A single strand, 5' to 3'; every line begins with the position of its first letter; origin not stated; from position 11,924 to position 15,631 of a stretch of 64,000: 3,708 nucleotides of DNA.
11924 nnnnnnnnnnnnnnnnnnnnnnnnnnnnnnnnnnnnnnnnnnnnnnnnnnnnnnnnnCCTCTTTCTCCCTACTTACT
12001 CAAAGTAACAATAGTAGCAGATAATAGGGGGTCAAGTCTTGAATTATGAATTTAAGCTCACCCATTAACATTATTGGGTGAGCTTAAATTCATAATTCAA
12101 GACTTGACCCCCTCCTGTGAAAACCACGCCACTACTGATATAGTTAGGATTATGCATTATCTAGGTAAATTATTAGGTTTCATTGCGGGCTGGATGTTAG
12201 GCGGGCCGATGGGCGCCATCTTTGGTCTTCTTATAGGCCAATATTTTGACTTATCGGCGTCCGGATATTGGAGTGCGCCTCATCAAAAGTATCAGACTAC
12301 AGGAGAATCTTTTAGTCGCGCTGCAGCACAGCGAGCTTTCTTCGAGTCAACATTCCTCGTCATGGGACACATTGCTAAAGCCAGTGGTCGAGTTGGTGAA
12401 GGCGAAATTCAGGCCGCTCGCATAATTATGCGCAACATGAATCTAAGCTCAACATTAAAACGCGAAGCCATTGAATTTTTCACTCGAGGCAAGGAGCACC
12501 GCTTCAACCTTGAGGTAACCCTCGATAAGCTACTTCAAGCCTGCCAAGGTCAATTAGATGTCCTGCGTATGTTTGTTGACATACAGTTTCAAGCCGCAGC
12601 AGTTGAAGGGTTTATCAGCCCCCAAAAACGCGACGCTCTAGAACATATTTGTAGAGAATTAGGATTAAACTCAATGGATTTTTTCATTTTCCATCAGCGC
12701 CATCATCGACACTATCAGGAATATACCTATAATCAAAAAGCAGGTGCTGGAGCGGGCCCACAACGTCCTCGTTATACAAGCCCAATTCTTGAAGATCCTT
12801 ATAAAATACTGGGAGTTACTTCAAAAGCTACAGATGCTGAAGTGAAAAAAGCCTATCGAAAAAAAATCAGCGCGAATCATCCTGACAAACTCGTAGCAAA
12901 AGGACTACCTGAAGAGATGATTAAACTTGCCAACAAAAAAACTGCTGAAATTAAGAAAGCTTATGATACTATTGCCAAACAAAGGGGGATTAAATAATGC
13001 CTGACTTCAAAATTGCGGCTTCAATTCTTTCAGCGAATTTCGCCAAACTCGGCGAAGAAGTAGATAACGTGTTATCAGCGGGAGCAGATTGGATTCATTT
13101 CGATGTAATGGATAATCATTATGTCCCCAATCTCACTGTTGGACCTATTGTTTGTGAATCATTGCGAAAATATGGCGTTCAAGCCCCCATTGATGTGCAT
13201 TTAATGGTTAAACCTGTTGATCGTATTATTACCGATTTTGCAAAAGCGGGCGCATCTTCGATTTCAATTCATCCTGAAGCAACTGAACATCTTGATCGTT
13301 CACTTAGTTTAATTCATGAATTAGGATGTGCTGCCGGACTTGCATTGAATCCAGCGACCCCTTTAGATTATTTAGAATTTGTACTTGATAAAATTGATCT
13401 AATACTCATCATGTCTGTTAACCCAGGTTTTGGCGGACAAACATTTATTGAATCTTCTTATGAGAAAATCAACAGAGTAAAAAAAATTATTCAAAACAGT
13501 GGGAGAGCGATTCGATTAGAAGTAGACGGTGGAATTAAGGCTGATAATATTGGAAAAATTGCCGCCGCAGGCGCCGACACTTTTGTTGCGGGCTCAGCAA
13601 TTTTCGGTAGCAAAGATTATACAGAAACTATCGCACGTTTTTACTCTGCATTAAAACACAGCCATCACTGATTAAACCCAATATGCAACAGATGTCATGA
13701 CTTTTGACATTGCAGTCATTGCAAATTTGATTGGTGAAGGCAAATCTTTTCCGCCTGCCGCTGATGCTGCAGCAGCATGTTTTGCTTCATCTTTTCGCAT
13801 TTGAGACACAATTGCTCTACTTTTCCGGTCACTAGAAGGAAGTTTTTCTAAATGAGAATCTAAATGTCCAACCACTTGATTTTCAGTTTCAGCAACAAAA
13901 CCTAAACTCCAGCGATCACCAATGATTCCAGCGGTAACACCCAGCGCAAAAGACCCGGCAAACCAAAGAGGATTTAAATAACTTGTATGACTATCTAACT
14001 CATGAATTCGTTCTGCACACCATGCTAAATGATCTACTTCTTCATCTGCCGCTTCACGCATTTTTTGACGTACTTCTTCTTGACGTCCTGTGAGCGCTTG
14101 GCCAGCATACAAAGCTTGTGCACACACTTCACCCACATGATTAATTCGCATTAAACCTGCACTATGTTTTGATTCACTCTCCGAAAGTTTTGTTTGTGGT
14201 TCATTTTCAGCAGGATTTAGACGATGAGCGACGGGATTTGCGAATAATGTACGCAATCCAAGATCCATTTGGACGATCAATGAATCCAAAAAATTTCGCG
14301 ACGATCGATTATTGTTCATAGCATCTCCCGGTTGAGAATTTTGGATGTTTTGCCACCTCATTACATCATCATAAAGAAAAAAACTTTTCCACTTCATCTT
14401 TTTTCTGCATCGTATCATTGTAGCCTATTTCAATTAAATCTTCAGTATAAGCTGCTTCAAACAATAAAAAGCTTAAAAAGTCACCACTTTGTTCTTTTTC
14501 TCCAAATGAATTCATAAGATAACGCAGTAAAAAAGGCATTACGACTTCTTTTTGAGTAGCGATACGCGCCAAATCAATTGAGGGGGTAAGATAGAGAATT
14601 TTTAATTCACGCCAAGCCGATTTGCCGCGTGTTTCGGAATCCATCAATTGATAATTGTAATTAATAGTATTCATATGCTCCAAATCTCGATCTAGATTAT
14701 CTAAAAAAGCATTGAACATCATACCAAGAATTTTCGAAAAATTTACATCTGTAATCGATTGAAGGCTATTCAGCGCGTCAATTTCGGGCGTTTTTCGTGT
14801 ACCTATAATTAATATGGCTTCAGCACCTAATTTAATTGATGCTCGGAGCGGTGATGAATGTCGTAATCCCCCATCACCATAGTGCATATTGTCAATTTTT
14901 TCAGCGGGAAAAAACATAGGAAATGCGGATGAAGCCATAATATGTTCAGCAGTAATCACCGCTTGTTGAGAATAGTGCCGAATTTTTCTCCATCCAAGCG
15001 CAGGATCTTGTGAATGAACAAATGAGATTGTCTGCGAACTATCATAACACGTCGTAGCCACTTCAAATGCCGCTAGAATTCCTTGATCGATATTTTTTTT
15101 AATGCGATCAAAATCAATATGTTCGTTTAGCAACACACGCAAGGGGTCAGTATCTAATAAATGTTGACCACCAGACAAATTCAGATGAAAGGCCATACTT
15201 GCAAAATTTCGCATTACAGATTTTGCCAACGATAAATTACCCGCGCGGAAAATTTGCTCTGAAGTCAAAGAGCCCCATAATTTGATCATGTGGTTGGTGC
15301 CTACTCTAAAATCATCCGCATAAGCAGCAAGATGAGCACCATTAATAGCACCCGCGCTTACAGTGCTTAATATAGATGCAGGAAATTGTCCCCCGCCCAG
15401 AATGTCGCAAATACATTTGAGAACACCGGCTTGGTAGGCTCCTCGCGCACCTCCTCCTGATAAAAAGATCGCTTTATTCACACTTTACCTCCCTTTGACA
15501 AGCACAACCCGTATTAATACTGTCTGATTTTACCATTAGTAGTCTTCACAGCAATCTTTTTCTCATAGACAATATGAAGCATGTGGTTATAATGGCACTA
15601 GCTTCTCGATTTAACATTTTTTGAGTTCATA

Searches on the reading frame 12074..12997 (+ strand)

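Call 40: search_protein_families(library=pfam, proteins=[window:12074-12997:+], max_evalue=0.00001)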
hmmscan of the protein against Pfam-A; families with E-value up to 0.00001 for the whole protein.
window:12074-12997:+ (307 aa): 2 families
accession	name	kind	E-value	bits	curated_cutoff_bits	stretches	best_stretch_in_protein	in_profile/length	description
PF00226.36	DnaJ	-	5.6e-11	42.8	27.8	1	241-301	1-54/63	DnaJ domain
PF05099.18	TerB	-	1.4e-07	32.2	24.4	1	96-203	7-113/118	Tellurite resistance protein TerB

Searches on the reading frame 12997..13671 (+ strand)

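Call 40: search_protein_families(library=pfam, proteins=[window:12997-13671:+], max_evalue=0.00001)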
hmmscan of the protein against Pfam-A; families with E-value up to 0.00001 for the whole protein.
window:12997-13671:+ (224 aa): 1 family
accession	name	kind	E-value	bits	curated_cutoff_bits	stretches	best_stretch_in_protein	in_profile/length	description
PF00834.25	Ribul_P_3_epim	-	1e-85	286.6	21.1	1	5-203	1-198/198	Ribulose-phosphate 3 epimerase family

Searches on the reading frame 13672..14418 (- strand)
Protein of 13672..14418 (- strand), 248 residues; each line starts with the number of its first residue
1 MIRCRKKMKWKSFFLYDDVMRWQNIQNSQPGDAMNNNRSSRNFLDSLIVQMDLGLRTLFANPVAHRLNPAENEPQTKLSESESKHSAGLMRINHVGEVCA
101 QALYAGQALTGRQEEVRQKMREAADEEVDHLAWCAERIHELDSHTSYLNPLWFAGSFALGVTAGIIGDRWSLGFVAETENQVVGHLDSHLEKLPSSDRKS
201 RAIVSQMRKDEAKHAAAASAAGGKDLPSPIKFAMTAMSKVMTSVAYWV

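Call 40: search_protein_families(library=pfam, proteins=[window:13672-14418:-], max_evalue=0.00001)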
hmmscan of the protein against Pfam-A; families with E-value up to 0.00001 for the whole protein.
window:13672-14418:- (248 aa): 1 family
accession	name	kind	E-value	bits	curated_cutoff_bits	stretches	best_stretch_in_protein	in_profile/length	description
PF03232.19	COQ7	-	1.1e-44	152.4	23.5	1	85-245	2-169/169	Ubiquinone biosynthesis protein COQ7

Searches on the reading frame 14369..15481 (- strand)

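Call 40: search_protein_families(library=pfam, proteins=[window:14369-15481:-], max_evalue=0.00001)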
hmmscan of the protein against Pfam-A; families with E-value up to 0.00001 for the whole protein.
window:14369-15481:- (370 aa): 1 family
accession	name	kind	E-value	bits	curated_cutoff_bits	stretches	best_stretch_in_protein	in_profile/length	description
PF01734.28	Patatin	-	8.7e-25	88.5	27.7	1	7-214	3-189/191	Patatin-like phospholipase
